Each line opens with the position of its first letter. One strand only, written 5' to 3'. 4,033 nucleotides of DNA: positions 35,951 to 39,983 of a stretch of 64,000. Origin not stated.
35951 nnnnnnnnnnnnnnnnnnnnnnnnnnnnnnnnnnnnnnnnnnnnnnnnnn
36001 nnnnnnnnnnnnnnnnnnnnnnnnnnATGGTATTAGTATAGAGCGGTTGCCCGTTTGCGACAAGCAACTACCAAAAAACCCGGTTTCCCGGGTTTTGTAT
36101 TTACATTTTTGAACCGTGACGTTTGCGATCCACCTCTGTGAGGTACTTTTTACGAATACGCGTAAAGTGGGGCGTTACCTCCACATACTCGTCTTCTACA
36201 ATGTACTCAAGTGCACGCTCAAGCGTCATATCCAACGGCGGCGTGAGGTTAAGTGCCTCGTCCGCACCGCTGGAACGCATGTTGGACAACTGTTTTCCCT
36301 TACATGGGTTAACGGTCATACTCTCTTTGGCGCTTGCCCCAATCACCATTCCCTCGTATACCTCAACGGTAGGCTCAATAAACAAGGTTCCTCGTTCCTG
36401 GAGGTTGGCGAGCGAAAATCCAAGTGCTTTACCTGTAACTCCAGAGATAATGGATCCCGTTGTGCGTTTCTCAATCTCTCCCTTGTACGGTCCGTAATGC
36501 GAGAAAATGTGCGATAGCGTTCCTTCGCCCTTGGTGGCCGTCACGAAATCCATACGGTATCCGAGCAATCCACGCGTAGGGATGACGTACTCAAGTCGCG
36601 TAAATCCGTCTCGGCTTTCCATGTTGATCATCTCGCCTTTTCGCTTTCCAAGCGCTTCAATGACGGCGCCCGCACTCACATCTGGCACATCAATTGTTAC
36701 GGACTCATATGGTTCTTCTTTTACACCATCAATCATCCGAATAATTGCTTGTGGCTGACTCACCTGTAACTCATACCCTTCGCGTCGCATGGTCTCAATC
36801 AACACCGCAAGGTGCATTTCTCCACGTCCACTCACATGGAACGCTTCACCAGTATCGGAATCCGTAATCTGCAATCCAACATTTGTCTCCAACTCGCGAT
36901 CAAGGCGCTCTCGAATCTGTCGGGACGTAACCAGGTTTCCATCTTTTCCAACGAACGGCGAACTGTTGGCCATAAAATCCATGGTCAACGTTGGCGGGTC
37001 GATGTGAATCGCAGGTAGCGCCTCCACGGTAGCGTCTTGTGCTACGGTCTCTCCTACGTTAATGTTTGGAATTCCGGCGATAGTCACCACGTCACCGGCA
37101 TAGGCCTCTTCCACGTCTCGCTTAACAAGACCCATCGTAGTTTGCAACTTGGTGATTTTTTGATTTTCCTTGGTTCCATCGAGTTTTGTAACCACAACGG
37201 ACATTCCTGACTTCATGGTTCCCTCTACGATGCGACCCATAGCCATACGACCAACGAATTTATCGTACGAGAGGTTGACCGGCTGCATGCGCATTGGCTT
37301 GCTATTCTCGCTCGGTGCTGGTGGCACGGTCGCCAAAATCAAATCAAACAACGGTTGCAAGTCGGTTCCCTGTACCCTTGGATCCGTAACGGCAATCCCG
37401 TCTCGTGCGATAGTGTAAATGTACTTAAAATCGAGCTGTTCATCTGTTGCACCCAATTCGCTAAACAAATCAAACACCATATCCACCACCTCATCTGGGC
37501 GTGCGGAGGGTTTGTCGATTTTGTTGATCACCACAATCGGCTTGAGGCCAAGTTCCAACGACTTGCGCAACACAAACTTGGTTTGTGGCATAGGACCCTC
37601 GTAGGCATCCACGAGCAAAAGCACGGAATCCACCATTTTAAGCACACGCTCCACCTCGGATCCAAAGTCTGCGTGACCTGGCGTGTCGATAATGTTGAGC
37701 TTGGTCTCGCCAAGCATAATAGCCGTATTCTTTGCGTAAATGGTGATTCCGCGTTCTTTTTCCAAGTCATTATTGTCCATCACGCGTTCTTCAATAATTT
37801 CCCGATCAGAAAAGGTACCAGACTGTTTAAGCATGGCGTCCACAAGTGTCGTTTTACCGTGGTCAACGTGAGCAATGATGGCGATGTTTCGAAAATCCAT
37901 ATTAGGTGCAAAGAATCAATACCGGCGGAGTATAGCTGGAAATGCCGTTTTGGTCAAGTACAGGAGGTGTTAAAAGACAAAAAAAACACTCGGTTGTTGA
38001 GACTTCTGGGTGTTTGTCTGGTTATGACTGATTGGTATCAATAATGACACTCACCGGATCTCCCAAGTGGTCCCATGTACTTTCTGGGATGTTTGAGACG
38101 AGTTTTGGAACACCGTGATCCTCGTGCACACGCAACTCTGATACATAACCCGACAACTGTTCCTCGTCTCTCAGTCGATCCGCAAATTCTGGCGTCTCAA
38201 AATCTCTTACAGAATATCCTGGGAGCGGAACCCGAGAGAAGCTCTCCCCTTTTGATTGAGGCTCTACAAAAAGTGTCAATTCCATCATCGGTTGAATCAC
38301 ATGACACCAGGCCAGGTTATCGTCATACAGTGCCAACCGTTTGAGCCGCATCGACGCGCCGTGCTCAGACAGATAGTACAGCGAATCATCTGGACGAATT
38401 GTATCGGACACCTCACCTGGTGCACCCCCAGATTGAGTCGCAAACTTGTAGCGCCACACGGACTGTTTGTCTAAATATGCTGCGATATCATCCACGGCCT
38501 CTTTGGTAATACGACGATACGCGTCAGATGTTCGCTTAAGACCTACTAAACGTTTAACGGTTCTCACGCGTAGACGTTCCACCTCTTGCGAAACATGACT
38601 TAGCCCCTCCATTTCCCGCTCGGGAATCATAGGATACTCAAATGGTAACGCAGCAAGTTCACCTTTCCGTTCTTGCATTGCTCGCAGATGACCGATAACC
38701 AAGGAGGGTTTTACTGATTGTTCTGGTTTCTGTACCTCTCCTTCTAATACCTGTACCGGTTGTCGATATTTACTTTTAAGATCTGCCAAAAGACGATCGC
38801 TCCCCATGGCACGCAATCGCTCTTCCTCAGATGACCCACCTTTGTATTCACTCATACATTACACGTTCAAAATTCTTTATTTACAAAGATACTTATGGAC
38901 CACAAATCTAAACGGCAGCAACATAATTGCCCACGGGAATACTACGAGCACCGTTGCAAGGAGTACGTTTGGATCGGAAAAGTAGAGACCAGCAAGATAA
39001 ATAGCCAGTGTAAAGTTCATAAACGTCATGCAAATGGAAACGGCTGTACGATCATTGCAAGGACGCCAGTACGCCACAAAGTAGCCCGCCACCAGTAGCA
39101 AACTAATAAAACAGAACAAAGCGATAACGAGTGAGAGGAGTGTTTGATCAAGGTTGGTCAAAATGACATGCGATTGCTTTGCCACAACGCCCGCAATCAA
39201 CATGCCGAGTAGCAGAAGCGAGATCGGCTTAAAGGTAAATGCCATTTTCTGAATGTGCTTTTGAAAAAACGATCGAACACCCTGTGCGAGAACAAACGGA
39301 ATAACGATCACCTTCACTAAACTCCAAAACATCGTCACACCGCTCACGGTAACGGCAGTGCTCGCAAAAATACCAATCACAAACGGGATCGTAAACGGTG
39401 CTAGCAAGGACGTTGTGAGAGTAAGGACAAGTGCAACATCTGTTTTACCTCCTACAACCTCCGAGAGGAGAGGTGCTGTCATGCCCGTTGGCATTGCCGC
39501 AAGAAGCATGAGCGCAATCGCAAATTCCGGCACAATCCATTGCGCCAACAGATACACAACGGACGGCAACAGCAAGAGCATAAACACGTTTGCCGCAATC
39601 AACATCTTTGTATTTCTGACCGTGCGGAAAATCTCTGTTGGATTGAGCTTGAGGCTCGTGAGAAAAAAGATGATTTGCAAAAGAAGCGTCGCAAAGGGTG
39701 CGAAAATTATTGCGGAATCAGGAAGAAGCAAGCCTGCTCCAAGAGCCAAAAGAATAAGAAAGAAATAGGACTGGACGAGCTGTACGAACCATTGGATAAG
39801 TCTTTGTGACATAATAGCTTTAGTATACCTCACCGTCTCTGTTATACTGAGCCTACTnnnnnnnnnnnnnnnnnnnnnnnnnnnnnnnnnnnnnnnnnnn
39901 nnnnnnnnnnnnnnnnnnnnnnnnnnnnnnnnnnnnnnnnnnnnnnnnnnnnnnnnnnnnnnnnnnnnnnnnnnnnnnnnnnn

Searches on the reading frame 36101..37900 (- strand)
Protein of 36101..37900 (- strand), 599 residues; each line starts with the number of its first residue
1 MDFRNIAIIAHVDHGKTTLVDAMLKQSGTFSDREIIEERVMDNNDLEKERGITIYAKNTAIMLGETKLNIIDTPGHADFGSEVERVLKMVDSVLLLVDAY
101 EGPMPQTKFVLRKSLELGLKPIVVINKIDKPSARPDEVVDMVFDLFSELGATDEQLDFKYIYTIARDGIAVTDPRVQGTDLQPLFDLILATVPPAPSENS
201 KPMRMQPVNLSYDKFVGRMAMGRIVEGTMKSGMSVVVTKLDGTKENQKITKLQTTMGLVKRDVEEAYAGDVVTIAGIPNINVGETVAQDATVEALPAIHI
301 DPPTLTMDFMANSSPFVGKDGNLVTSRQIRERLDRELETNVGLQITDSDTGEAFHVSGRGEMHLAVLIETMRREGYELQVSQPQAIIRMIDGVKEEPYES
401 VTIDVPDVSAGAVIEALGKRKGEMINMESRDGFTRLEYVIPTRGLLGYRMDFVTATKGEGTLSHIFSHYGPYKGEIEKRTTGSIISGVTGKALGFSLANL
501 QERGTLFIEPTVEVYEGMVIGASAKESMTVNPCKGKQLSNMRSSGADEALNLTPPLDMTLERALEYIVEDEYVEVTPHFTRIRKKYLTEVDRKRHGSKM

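Call 85: search_protein_families(library=pfam, proteins=[window:36101-37900:-], max_evalue=0.0001)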
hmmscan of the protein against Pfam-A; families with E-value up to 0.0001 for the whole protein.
window:36101-37900:- (599 aa): 6 families
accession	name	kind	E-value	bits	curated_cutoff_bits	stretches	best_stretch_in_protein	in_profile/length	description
PF00009.33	GTP_EFTU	-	1.9e-53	181.3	26.5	1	2-193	2-187/188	Elongation factor Tu GTP binding domain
PF21018.2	BipA_C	-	3.8e-41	139.7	23.8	1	481-588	1-109/110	TypA/BipA C-terminal domain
PF00679.30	EFG_C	-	4.1e-23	81.7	27.9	1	395-479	3-88/89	Elongation factor G C-terminus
PF22042.2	EF-G_D2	-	9.4e-13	48.5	27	1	210-287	9-82/84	Elongation factor G domain 2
PF03144.31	GTP_EFTU_D2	-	3.3e-12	47.1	30.3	1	217-286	1-72/73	Elongation factor Tu domain 2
PF01926.29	MMR_HSR1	-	1.6e-05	25.4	21.9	1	6-127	2-113/113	50S ribosome-binding GTPase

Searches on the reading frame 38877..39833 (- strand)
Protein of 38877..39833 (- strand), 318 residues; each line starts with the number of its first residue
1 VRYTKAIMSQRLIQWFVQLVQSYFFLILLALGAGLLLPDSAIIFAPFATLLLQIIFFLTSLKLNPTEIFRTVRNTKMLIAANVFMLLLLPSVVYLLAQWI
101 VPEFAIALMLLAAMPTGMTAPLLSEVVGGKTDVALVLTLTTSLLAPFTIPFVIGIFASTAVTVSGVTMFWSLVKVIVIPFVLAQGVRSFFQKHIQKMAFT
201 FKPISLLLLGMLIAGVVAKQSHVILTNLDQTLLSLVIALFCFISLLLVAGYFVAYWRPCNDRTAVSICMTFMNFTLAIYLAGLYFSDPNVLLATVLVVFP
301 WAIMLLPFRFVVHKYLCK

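Call 85: search_protein_families(library=pfam, proteins=[window:38877-39833:-], max_evalue=0.0001)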
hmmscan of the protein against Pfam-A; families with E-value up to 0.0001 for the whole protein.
window:38877-39833:- (318 aa): 2 families
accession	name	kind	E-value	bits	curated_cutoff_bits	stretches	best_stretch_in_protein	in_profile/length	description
PF01758.21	SBF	-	1.4e-19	70.9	24.3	1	49-225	1-189/191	Sodium Bile acid symporter family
PF13593.11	SBF_like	-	9.1e-15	55.2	25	1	24-290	4-286/313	SBF-like CPA transporter family (DUF4137)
